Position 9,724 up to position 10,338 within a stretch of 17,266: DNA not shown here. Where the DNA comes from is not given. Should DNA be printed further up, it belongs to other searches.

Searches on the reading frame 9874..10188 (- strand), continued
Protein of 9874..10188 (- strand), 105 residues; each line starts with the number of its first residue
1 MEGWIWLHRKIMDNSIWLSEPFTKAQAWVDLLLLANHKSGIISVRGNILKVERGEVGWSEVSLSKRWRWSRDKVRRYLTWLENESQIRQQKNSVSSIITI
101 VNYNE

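Call 84: find_related_loci(query=window:9874-10188:-, collection=metagenome_contigs, flank=3000)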
Query window:9874-10188:- (105 aa) in metagenome_contigs; peptide patterns used: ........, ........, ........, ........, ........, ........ (x = any residue, [..] = any of these).
281 stretches matched a pattern; 82 encode a relative of the query (tblastn E <= 1e-3); the best 80 are kept; 80 distinct loci.
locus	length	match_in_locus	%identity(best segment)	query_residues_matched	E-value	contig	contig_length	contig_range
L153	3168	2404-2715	71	2-105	4e-47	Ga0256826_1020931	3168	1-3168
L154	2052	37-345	58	1-103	6e-44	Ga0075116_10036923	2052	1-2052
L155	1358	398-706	60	3-105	5e-45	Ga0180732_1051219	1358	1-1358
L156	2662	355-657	63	4-104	6e-43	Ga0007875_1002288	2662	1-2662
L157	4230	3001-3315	59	1-104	9e-43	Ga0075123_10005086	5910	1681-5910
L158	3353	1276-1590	59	1-104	8e-43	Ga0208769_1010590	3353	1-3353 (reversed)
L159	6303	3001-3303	63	4-104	6e-43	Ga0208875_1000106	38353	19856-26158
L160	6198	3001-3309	60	2-103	2e-42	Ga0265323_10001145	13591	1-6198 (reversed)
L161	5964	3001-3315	57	1-105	2e-42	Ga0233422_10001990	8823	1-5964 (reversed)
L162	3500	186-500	57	1-105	2e-42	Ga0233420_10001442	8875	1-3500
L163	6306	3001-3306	61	3-103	9e-42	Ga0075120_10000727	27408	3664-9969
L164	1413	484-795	59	2-104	8e-43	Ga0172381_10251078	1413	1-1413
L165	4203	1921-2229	61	3-105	8e-42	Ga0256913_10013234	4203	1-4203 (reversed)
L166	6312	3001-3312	62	2-105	9e-42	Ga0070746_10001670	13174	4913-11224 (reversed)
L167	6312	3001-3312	61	2-105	1e-41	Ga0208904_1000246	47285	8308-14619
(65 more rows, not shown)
